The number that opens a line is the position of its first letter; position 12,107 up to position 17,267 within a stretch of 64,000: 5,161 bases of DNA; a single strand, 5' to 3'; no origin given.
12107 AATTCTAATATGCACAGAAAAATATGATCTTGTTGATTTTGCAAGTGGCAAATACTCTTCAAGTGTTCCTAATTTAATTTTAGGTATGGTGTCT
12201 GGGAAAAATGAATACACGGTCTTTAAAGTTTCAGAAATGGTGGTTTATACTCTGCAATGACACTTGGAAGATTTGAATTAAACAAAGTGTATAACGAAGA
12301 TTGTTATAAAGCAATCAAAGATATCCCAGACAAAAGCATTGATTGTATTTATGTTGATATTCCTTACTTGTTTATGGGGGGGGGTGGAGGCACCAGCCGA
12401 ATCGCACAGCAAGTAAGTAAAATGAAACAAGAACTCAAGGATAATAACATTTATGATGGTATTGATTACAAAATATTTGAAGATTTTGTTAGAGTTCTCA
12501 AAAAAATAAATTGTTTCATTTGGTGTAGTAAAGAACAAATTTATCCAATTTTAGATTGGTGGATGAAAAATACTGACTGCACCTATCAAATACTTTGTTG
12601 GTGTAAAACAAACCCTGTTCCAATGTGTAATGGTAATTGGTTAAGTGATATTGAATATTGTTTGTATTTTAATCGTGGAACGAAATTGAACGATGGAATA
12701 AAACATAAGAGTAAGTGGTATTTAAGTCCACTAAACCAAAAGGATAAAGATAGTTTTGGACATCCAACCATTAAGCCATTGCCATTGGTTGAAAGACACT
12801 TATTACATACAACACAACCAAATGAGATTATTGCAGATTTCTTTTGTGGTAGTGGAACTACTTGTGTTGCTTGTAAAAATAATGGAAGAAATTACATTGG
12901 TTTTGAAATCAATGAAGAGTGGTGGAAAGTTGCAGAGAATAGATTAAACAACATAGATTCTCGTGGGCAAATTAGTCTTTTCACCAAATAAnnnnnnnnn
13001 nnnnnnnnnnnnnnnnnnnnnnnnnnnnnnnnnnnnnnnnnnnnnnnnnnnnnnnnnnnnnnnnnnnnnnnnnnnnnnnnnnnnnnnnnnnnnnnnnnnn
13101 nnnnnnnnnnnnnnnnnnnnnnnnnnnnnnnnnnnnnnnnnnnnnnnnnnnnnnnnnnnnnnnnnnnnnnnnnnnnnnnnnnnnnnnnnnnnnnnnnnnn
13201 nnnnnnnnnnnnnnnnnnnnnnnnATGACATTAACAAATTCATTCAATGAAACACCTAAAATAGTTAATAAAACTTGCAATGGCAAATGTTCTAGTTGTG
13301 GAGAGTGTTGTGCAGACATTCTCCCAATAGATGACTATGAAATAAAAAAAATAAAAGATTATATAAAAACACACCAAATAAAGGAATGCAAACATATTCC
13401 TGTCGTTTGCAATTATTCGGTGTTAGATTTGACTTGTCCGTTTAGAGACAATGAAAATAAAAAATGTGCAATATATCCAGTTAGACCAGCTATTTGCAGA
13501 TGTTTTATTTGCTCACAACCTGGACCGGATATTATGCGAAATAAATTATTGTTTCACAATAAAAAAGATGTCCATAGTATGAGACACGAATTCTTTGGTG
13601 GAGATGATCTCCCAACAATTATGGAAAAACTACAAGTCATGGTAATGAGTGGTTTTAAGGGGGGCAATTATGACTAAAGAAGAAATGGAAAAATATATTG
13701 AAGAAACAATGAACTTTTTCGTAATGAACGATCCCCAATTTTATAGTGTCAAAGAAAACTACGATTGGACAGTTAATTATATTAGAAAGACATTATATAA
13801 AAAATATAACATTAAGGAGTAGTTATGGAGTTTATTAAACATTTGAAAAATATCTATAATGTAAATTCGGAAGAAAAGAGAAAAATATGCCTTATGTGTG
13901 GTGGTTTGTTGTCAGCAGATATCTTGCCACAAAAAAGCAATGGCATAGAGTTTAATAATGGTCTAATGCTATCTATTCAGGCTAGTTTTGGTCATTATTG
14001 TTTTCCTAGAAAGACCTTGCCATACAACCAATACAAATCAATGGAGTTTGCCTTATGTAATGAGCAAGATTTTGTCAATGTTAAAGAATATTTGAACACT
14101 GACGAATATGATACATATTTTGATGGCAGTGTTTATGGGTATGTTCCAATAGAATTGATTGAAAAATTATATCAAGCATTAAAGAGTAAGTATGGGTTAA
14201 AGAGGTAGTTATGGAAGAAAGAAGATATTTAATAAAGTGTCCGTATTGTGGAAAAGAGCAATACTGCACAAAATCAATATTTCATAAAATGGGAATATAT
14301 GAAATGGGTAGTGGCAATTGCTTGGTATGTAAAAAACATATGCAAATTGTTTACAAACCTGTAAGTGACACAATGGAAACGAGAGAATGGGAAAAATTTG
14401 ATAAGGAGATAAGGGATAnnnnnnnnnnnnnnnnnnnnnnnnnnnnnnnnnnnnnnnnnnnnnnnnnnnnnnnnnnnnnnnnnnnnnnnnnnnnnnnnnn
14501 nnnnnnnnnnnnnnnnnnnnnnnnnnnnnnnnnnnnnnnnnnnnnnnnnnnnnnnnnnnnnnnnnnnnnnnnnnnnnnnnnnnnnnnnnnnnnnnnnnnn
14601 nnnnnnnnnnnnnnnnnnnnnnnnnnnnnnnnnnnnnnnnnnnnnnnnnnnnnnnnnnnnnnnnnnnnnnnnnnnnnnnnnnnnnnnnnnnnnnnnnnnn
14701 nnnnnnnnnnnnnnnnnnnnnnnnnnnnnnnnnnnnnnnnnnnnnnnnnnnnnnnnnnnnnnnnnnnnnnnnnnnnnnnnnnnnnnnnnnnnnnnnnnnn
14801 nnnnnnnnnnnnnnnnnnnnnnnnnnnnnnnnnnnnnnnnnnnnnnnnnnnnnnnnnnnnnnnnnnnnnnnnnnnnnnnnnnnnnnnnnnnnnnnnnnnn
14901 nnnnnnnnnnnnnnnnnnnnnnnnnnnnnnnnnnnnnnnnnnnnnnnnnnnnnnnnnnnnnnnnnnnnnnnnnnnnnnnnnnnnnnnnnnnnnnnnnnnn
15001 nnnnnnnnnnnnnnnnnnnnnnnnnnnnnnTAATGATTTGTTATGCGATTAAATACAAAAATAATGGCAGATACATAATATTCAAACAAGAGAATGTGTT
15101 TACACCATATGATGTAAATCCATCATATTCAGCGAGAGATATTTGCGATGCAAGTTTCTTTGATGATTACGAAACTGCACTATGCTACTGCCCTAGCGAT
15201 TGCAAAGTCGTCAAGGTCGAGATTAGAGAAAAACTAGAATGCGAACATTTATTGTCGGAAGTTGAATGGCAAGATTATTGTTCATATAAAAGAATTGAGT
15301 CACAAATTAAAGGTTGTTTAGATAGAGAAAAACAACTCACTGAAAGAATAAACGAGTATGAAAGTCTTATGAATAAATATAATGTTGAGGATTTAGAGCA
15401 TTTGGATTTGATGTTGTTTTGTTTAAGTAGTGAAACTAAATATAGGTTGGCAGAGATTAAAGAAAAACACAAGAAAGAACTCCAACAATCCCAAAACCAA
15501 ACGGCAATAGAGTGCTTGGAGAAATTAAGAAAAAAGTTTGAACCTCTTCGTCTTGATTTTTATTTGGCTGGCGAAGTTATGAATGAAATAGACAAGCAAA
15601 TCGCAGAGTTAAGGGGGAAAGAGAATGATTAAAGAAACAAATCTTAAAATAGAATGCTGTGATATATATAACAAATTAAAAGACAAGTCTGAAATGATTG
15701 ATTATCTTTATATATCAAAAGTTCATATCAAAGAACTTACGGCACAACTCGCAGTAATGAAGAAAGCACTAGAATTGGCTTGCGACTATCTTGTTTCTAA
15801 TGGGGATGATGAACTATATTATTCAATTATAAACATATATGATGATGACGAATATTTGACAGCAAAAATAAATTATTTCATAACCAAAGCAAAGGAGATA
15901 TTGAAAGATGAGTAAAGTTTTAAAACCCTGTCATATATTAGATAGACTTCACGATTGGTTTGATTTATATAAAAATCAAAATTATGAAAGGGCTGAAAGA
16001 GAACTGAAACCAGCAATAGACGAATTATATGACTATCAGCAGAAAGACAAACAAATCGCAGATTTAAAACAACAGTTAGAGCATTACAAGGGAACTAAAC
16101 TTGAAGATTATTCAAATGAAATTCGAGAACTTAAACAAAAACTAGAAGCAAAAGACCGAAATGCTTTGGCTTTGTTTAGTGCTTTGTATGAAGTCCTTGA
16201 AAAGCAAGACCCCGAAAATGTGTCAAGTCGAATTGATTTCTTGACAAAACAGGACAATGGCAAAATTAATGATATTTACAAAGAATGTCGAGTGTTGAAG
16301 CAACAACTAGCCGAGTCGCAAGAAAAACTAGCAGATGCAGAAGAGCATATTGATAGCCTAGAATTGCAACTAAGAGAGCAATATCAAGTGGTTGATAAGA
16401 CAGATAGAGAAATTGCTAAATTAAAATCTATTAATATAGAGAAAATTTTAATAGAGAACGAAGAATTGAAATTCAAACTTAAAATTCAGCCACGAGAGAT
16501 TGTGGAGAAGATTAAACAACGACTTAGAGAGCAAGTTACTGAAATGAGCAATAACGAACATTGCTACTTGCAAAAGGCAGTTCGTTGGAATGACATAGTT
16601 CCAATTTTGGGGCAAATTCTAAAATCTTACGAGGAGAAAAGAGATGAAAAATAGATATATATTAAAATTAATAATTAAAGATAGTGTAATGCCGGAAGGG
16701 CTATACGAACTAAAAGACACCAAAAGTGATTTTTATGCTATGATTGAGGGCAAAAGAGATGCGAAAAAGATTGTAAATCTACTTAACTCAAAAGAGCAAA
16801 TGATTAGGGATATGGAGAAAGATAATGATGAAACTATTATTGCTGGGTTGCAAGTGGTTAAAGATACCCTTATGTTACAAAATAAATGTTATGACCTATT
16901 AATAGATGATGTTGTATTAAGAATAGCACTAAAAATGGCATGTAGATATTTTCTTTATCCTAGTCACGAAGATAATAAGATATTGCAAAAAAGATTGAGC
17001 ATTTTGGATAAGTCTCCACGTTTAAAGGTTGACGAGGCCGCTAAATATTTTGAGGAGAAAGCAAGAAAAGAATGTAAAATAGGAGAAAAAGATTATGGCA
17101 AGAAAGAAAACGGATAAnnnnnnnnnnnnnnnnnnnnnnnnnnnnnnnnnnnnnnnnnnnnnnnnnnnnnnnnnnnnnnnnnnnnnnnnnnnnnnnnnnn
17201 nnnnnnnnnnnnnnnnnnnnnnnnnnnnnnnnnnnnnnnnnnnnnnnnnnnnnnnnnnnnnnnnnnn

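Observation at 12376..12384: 9-nt poly-G tract inside the phage N6/N4 DNA methyltransferase: possible phase-variable (ON/OFF) phage methylase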

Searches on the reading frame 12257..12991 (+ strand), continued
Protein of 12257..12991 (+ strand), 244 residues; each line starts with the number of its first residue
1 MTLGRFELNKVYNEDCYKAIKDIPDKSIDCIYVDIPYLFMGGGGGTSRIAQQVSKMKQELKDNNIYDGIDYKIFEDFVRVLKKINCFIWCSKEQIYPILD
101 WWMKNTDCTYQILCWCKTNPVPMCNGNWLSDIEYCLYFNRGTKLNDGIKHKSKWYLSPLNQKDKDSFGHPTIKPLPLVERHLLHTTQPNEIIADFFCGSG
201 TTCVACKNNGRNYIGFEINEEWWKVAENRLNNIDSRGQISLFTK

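Call 47: search_dna_similar(query=window:12257-12988:+, collection=phages, mode=protein, max_rows=40, max_evalue=1e-10)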
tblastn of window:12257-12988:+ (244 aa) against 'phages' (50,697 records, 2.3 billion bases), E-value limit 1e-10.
Records with a match: 296; places in all: 326; records where one place covers at least 80% of the query: 272.
Best place of each record, by identity: <60% 296.
By first word of the organism name: Staphylococcus 65; Gordonia 51; Escherichia 48; Vibrio 15; Streptococcus 15; Lactococcus 14; Ruegeria 10; Enterococcus 7; Pseudoalteromonas 7; Klebsiella 5; and 35 more.
By host as written in the record: Gordonia terrae 3612 42; - 32; Staphylococcus aureus 24; Escherichia coli 14; Lactococcus lactis 12; Ruegeria pomeroyi DSS-3 10; Escherichia coli K-12 MG1655 8; Staphylococcus carnosus TM300 5; and 101 more.
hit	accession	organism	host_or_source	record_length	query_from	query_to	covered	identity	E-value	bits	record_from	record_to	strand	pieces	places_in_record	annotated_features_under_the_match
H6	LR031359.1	Enterococcus phage 156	-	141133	6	235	94%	42.5%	7e-46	207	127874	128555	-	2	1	Adenine-specific methyltransferase (x2)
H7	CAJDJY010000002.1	Enterococcus phage 156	Cheese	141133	6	235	94%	42.5%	7e-46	207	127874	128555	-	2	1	Adenine-specific methyltransferase (x2)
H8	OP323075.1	Lactococcus phage D4351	Lactococcus lactis DGCC7127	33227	8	242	96%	41.4%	2e-59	207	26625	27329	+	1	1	modification methylase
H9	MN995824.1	Enterococcus phage EFP1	Enterococcus faecalis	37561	6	238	95%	41.0%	7e-57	200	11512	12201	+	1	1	record has no annotation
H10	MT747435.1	Enterococcus phage AE4_2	Enterococcus faecalis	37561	6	238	95%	41.0%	7e-57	200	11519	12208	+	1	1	adenine-specific methyltransferase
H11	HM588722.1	Pseudoalteromonas phage H105/1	Pseudoalteromonas sp. H105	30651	2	230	94%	37.2%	3e-46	169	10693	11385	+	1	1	adenine-specific DNA methyltransferase | hypothetical protein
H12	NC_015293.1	Pseudoalteromonas phage H105/1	Pseudoalteromonas sp. H105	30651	2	230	94%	37.2%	3e-46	169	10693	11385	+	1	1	DNA methyltransferase | hypothetical protein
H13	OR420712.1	Oceanotoga phage vB_OteS-UFV02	Oceanotoga teriensis UFV_LIMV02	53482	5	230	93%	36.5%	1e-39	150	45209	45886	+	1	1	DNA modification methyltransferase | hypothetical protein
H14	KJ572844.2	Vibrio phage 24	Vibrio cholerae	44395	4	239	97%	33.8%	6e-41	154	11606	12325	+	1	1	putative methylase | DNA-cytosine methyltransferase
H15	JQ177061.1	Vibrio phage CP-T1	Vibrio cholerae ElTor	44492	4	239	97%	33.8%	6e-41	154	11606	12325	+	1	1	putative methylase (x2)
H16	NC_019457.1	Vibrio phage CP-T1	Vibrio cholerae ElTor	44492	4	239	97%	33.8%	6e-41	154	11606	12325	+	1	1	DNA methyltransferase (x2)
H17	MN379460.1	Vibrio phage Rostov M3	Vibrio cholerae O1 Classical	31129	4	239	97%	33.3%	2e-40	153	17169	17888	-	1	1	putative methylase (x2)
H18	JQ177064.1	Vibrio phage vB_VchM-138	Vibrio cholerae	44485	4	239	97%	33.3%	2e-40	153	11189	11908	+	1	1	putative methylase (x2)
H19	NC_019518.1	Vibrio phage vB_VchM-138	Vibrio cholerae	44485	4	239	97%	33.3%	2e-40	153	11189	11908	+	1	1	DNA methyltransferase (x2)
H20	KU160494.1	Vibrio phage vB_VmeM-32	Vibrio metschnikovii DSM 29715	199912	15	232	89%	35.9%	2e-33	132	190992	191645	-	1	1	modification methylase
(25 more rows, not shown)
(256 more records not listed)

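Call 48: get_annotated_region(hit=H6, flank=1500)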
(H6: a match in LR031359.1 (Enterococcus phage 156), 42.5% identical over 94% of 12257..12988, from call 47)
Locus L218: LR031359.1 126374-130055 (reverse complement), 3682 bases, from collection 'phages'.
description: Enterococcus phage 156, complete genome.
organism: Enterococcus phage 156 (NCBI taxid 2315797)
taxonomy: Viruses; Duplodnaviria; Heunggongvirae; Uroviricota; Caudoviricetes; Herelleviridae; Brockvirinae; Kochikohdavirus
host: -; source: -; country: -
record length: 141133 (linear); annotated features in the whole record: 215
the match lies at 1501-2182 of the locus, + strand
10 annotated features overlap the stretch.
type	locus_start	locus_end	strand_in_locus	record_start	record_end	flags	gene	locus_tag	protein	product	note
CDS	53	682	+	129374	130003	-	-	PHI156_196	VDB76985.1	hypothetical protein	-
CDS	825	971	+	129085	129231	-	-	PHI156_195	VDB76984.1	hypothetical protein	-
CDS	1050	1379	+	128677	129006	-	-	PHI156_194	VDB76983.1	Ribonucleotide reductase of class Ib (aerobic), beta subunit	-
CDS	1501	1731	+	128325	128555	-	-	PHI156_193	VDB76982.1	Adenine-specific methyltransferase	-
CDS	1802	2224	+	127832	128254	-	-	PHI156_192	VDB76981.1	Adenine-specific methyltransferase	-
CDS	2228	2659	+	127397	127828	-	-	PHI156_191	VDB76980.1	Phage protein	-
CDS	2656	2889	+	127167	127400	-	-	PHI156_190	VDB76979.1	Phage protein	-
CDS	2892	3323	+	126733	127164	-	-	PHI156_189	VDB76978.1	Phage protein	-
CDS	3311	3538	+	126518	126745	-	-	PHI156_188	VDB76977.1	Phage protein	-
CDS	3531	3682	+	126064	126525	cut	-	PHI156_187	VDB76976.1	Phage protein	-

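Call 59: search_solved_structures(query=A1, max_evalue=0.001, show_alignments=1)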
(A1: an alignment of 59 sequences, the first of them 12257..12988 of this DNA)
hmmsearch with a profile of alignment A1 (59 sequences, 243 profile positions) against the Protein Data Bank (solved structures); distinct sequences matched with E-value up to 0.001: 13.
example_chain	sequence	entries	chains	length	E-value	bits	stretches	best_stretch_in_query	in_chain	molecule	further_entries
5hek_A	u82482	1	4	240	7e-30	107.5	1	9-231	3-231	Adenine specific DNA methyltransferase (DpnA)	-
5hfj_A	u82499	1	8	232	7.5e-30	107.4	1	9-230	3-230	Adenine specific DNA methyltransferase (DpnA)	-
6pbd_A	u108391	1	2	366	4.8e-27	98.2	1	4-232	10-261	Modification methylase CcrMI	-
8urk_A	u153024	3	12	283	2.4e-24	89.4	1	137-234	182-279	Methyltransferase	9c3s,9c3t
9c3u_A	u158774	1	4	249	4.8e-24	88.4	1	137-231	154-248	Methyltransferase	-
8s9n_A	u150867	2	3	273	2.7e-22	82.7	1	4-234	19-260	DNA cytosine-N4 methyltransferase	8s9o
8s9m_A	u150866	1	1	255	4.8e-22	81.8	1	7-234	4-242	DNA cytosine-N4 methyltransferase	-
1g60_A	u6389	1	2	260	3.7e-21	78.9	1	154-233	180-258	Adenine-specific Methyltransferase MboIIA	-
1nw8_A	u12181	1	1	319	1.7e-11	47.3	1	145-236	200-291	MODIFICATION METHYLASE RSRI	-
1eg2_A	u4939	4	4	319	1.7e-11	47.3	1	145-236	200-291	MODIFICATION METHYLASE RSRI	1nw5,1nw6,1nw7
2zie_A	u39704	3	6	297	4e-10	42.8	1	167-230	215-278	Putative modification methylase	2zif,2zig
1boo_A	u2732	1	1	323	4.4e-09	39.4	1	167-228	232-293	PROTEIN (N-4 CYTOSINE-SPECIFIC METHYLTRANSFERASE PVU II)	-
6k0w_B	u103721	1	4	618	3.7e-07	33.1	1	169-220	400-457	Adenine specific DNA methyltransferase (Mod)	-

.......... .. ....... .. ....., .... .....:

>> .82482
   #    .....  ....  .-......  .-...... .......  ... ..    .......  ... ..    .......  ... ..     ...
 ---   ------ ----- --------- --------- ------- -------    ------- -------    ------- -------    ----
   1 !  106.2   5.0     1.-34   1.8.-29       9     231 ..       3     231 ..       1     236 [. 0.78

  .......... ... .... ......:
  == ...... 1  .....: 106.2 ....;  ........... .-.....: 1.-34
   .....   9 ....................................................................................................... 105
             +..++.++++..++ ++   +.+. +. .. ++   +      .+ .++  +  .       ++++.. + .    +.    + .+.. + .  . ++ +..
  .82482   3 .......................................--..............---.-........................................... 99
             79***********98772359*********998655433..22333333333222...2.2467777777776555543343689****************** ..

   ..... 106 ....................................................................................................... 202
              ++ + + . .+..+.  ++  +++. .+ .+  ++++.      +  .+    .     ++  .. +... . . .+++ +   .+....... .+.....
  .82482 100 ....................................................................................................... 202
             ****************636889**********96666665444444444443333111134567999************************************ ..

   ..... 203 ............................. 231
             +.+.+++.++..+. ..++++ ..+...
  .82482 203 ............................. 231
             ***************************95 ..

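Call 60: search_protein_families(library=ncbifam, proteins=[window:12257-12988:+], max_evalue=0.01)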
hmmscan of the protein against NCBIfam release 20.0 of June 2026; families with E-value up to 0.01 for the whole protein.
window:12257-12988:+ (244 aa): 5 families
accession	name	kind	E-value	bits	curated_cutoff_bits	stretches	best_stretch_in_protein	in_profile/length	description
NF050803.1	DnaMtaseCcrMCaul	equivalog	5.9e-26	91.2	830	1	7-236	2-253/350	adenine-specific DNA-methyltransferase CcrM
NF008572.0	PRK11524.1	equivalog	1.2e-17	64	292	2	165-234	191-260/294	adenine-specific DNA-methyltransferase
NF010253.0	PRK13699.1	subfamily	1.7e-15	57.3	244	1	13-234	6-209/226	DNA methyltransferase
NF043040.1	corrin_prot_MT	hypoth_equivalog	0.0024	17.3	180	1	180-241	32-94/216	corrinoid protein-associated methyltransferase CpaM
NF047732.1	tRNAMtaseTrm5bMeth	equivalog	0.008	15.2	500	0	182-221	192-230/337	tRNA (guanine(37)-N1)-methyltransferase Trm5b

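Call 67: predict_structure(alignment_id=A1)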
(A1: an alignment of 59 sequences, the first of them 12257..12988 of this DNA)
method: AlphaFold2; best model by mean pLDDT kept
length: 244 residues; sequences in the alignment: 59
mean_pLDDT: 85.6   pTM: 0.86
mean pLDDT of the five models: 85.6, 85.5, 84.1, 82.9, 81.5
residues with pLDDT >= 90: 137; 70-90: 64; 50-70: 42; < 50: 1
segments of 3 or more residues with pLDDT < 50: none
pLDDT, mean of each block of 10 residues (from residue 1): 95 97 98 91 70 78 87 98 97 94 97 74 57 88 81 56 69 85 95 96 96 97 93 80 55
secondary structure, 60 per line:
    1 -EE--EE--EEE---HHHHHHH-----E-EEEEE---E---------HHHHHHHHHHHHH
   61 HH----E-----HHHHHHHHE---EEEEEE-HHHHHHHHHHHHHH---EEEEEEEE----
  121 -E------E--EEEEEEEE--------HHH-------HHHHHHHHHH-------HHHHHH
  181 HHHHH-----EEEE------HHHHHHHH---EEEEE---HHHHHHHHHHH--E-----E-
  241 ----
elements in order: E10-12 H16-22 E30-34 H48-62 H73-80 E85-90 H92-105 E109-116 E132-139 H158-167 H175-185 E191-194 H201-208 E212-216 H220-230

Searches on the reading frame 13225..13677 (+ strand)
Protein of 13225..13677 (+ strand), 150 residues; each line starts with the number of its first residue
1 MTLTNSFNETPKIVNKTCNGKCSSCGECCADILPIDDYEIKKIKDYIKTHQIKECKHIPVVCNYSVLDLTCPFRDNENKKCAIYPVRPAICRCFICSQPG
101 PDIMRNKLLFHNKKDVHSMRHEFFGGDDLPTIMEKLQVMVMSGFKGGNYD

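Call 8: search_protein_families(library=pfam, proteins=[window:13225-13677:+])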
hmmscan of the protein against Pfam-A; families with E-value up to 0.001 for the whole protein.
window:13225-13677:+ (150 aa): 1 family
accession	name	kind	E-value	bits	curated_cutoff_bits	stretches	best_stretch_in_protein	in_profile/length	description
PF03692.20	CxxCxxCC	-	2.7e-09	38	23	1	21-96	1-71/85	Putative zinc- or iron-chelating domain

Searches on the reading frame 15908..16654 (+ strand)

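Call 82: search_protein_families(library=pfam, max_evalue=0.01, proteins=[window:15908-16654:+])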
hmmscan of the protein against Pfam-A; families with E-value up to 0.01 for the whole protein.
window:15908-16654:+ (248 aa): 1 family
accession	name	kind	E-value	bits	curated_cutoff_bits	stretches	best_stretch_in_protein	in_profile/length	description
PF19111.5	DUF5798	-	0.0017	19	27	1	121-183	18-76/89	Family of unknown function (DUF5798)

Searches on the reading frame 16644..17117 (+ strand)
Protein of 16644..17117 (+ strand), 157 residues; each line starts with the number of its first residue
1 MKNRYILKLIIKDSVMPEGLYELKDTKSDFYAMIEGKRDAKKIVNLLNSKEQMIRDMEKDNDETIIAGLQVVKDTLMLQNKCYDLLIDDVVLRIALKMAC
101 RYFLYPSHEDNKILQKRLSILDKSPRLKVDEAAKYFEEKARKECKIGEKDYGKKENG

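Call 82: search_protein_families(library=pfam, max_evalue=0.01, proteins=[window:16644-17117:+])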
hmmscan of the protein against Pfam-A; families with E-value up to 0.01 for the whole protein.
window:16644-17117:+ (157 aa): 1 family
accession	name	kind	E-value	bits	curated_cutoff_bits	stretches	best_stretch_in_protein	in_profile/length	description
PF04866.18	Rota_NS6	-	0.0027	18.4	28.5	1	45-122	13-92/94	Rotavirus non-structural protein 6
